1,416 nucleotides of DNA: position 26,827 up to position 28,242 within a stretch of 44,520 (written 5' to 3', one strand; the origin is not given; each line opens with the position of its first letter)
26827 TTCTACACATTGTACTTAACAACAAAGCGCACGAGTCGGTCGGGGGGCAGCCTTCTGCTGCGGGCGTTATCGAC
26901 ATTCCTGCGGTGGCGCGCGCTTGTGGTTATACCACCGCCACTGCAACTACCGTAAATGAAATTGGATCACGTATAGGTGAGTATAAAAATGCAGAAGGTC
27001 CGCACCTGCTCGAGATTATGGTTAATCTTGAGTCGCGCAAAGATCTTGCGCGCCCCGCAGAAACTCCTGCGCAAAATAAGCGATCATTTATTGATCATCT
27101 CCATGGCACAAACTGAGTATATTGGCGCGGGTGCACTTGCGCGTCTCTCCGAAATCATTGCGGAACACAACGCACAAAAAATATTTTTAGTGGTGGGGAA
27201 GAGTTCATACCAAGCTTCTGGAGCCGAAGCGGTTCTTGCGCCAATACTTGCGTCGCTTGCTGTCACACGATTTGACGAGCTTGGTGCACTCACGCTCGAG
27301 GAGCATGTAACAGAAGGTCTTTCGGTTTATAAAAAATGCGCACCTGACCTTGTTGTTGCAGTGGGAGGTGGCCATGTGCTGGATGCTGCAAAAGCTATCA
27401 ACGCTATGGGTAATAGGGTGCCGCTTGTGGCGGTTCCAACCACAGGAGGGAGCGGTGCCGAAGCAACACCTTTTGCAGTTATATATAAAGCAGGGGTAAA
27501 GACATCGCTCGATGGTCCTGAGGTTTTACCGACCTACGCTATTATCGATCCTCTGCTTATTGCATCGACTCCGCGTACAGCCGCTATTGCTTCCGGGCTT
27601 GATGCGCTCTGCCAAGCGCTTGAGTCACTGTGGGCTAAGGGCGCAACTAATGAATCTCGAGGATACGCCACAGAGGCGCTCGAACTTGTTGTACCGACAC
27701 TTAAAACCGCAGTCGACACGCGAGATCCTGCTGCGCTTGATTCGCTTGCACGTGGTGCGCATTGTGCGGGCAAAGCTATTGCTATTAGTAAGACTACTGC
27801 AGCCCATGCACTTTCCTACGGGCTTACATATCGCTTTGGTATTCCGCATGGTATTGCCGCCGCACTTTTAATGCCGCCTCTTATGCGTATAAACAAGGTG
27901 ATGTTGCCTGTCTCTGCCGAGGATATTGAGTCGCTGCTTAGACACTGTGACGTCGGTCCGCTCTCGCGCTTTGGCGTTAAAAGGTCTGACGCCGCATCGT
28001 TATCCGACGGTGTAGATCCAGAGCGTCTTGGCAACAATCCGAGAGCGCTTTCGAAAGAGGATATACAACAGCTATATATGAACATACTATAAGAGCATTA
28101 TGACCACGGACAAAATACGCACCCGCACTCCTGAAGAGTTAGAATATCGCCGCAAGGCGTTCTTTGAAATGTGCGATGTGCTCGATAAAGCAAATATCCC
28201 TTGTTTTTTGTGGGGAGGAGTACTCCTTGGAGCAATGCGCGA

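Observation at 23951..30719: Complete phosphonate branch embedded in a glycan locus, suggesting a phosphonate-decorated cell-surface glycan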

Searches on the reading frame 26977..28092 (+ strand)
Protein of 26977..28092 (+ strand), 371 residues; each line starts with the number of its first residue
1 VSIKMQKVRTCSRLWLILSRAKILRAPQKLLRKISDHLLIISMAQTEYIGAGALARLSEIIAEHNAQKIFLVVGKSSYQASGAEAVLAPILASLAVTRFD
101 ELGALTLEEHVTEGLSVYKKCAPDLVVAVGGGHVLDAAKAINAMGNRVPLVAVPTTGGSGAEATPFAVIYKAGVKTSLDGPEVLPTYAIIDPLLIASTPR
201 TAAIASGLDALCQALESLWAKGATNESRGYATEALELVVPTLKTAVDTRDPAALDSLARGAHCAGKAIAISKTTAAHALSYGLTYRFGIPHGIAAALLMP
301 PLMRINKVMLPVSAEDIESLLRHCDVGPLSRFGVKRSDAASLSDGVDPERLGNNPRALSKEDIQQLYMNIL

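Call 5: search_protein_families(library=pfam, proteins=[window:26977-28092:+], max_evalue=0.001)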
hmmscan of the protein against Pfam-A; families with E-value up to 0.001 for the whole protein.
window:26977-28092:+ (371 aa): 3 families
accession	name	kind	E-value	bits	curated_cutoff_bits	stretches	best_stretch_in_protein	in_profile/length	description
PF00465.25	Fe-ADH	-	2.6e-33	115.4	31.3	1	48-192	5-168/168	Iron-containing alcohol dehydrogenase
PF25137.1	ADH_Fe_C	-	8.7e-21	74.9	27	1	204-321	2-120/194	Fe-containing alcohol dehydrogenase family, C-terminal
PF13685.12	Fe-ADH_2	-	2.7e-15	57.1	28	1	49-199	2-149/149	Iron-containing alcohol dehydrogenase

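Call 6: search_protein_families(library=ncbifam, proteins=[window:26977-28092:+], max_evalue=0.001)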
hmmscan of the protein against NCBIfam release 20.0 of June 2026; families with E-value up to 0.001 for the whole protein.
window:26977-28092:+ (371 aa): 18 families
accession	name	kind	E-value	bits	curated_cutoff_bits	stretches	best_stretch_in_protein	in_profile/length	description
TIGR03405.1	Phn_Fe-ADH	equivalog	6.7e-44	150.1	423.7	2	144-321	123-303/355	iron-containing alcohol dehydrogenase PsrA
TIGR02638.1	lactal_redase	equivalog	2.7e-41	141.6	523.15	2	147-309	130-295/379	lactaldehyde reductase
NF010378.0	PRK13805.1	equivalog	1.6e-40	138.7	951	2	143-308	590-759/872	bifunctional acetaldehyde-CoA/alcohol dehydrogenase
NF007911.0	PRK10624.1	equivalog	4e-38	131.4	537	2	147-309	131-294/382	lactaldehyde reductase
NF041833.1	Fe_ADH_ErcA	equivalog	2.9e-36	125.4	550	1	49-320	13-305/382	alcohol dehydrogenase-like regulatory protein ErcA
NF053866.1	CholDhdGbsBBac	equivalog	3.1e-31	108.4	550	1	49-311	20-306/392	choline dehydrogenase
NF058672.1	4HyButDHCUPNE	equivalog_domain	2.4e-25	89.6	500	2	146-316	129-301/378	4-hydroxybutyrate dehydrogenase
NF011998.0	PRK15454.1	equivalog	5.6e-22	78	556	1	48-309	31-313/395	ethanolamine utilization ethanol dehydrogenase EutG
NF007363.0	PRK09860.1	equivalog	3.7e-18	65.8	581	1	114-307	80-293/383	L-threonine dehydrogenase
NF050025.1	SulfAcetaldRedSarD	equivalog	3e-16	59.3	700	1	145-322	127-307/385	sulfoacetaldehyde reductase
NF006941.0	PRK09423.1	subfamily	9.4e-14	51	336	1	48-218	11-180/367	glycerol dehydrogenase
NF002022.0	PRK00843.1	equivalog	2.1e-12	46.7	413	1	40-208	7-169/350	NAD(P)-dependent glycerol-1-phosphate dehydrogenase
NF041822.1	daptide_DH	equivalog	1.9e-10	40.2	300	1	144-221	101-178/363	daptide-type RiPP biosynthesis dehydogenase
TIGR04266.1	NDMA_methanol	equivalog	5.1e-10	38.7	625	1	148-306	139-303/420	NDMA-dependent methanol dehydrogenase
NF011717.0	PRK15138.1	equivalog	1.8e-09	37.2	645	2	146-306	129-296/387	alcohol dehydrogenase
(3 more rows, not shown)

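Call 27: search_solved_structures(query=window:27103-28092:+, max_evalue=1e-10)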
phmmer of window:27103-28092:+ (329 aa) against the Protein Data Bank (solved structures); distinct sequences matched with E-value up to 1e-10: 37.
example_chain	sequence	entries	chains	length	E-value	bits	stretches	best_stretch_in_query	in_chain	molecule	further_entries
1vhd_A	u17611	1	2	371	3.8e-27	98.8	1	105-326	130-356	alcohol dehydrogenase, iron-containing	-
1o2d_A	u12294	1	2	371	3.8e-27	98.8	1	105-326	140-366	Alcohol dehydrogenase, iron-containing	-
13he_A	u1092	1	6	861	8e-27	97.8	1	101-270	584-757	Aldehyde-alcohol dehydrogenase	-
8uhw_A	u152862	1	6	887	8.9e-27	97.6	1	101-270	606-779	Aldehyde-alcohol dehydrogenase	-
7qnj_AAA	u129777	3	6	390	6.9e-26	94.7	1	105-268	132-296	Lactaldehyde reductase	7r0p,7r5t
9knp_A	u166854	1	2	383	7.6e-26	94.6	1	105-265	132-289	375aa long hypothetical alchol dehydrogenase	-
3zdr_A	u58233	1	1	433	1.1e-25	94.1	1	101-265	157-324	ALCOHOL DEHYDROGENASE DOMAIN OF THE BIFUNCTIONAL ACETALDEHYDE DEHYDROGENASE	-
7qlg_AAA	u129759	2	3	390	1.3e-25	93.8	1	105-268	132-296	Lactaldehyde reductase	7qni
5br4_A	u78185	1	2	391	1.6e-25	93.5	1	105-267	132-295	Lactaldehyde reductase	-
1rrm_A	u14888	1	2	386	1.6e-25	93.5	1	105-267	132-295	Lactaldehyde reductase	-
2bi4_A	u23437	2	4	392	1.7e-25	93.4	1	105-267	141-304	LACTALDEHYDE REDUCTASE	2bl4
7qls_AAA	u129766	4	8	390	1.7e-25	93.4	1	105-268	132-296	Lactaldehyde reductase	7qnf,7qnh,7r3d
7qlq_AAA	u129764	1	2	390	1.7e-25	93.4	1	105-268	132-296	Lactaldehyde reductase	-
7dag_A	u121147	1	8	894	2e-25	93.2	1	101-265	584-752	Aldehyde-alcohol dehydrogenase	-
8zwd_B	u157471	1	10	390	2.8e-25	92.7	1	85-279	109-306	NAD(P)-dependent methanol dehydrogenase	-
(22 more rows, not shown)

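Call 54: search_solved_structures(query=window:27103-28092:+, max_evalue=1e-24, show_alignments=5)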
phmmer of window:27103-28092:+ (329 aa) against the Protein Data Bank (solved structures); distinct sequences matched with E-value up to 1e-24: 15.
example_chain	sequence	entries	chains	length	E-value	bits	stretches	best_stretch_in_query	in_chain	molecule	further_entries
1vhd_A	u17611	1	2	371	3.8e-27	98.8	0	105-326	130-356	alcohol dehydrogenase, iron-containing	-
1o2d_A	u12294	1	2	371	3.8e-27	98.8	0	105-326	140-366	Alcohol dehydrogenase, iron-containing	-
13he_A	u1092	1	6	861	8e-27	97.8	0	101-270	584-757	Aldehyde-alcohol dehydrogenase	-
8uhw_A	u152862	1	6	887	8.9e-27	97.6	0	101-270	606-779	Aldehyde-alcohol dehydrogenase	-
7qnj_AAA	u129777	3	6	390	6.9e-26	94.7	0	105-268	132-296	Lactaldehyde reductase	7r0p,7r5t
9knp_A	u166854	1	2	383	7.6e-26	94.6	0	105-265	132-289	375aa long hypothetical alchol dehydrogenase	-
3zdr_A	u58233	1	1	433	1.1e-25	94.1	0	101-265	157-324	ALCOHOL DEHYDROGENASE DOMAIN OF THE BIFUNCTIONAL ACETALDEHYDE DEHYDROGENASE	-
7qlg_AAA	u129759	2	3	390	1.3e-25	93.8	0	105-268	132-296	Lactaldehyde reductase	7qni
5br4_A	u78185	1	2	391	1.6e-25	93.5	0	105-267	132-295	Lactaldehyde reductase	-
1rrm_A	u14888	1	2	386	1.6e-25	93.5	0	105-267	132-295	Lactaldehyde reductase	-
2bi4_A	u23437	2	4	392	1.7e-25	93.4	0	105-267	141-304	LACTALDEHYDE REDUCTASE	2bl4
7qls_AAA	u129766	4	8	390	1.7e-25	93.4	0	105-268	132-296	Lactaldehyde reductase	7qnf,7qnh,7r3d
7qlq_AAA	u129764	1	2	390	1.7e-25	93.4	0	105-268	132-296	Lactaldehyde reductase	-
7dag_A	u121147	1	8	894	2e-25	93.2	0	101-265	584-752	Aldehyde-alcohol dehydrogenase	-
8zwd_B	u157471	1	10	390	2.8e-25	92.7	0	85-279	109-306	NAD(P)-dependent methanol dehydrogenase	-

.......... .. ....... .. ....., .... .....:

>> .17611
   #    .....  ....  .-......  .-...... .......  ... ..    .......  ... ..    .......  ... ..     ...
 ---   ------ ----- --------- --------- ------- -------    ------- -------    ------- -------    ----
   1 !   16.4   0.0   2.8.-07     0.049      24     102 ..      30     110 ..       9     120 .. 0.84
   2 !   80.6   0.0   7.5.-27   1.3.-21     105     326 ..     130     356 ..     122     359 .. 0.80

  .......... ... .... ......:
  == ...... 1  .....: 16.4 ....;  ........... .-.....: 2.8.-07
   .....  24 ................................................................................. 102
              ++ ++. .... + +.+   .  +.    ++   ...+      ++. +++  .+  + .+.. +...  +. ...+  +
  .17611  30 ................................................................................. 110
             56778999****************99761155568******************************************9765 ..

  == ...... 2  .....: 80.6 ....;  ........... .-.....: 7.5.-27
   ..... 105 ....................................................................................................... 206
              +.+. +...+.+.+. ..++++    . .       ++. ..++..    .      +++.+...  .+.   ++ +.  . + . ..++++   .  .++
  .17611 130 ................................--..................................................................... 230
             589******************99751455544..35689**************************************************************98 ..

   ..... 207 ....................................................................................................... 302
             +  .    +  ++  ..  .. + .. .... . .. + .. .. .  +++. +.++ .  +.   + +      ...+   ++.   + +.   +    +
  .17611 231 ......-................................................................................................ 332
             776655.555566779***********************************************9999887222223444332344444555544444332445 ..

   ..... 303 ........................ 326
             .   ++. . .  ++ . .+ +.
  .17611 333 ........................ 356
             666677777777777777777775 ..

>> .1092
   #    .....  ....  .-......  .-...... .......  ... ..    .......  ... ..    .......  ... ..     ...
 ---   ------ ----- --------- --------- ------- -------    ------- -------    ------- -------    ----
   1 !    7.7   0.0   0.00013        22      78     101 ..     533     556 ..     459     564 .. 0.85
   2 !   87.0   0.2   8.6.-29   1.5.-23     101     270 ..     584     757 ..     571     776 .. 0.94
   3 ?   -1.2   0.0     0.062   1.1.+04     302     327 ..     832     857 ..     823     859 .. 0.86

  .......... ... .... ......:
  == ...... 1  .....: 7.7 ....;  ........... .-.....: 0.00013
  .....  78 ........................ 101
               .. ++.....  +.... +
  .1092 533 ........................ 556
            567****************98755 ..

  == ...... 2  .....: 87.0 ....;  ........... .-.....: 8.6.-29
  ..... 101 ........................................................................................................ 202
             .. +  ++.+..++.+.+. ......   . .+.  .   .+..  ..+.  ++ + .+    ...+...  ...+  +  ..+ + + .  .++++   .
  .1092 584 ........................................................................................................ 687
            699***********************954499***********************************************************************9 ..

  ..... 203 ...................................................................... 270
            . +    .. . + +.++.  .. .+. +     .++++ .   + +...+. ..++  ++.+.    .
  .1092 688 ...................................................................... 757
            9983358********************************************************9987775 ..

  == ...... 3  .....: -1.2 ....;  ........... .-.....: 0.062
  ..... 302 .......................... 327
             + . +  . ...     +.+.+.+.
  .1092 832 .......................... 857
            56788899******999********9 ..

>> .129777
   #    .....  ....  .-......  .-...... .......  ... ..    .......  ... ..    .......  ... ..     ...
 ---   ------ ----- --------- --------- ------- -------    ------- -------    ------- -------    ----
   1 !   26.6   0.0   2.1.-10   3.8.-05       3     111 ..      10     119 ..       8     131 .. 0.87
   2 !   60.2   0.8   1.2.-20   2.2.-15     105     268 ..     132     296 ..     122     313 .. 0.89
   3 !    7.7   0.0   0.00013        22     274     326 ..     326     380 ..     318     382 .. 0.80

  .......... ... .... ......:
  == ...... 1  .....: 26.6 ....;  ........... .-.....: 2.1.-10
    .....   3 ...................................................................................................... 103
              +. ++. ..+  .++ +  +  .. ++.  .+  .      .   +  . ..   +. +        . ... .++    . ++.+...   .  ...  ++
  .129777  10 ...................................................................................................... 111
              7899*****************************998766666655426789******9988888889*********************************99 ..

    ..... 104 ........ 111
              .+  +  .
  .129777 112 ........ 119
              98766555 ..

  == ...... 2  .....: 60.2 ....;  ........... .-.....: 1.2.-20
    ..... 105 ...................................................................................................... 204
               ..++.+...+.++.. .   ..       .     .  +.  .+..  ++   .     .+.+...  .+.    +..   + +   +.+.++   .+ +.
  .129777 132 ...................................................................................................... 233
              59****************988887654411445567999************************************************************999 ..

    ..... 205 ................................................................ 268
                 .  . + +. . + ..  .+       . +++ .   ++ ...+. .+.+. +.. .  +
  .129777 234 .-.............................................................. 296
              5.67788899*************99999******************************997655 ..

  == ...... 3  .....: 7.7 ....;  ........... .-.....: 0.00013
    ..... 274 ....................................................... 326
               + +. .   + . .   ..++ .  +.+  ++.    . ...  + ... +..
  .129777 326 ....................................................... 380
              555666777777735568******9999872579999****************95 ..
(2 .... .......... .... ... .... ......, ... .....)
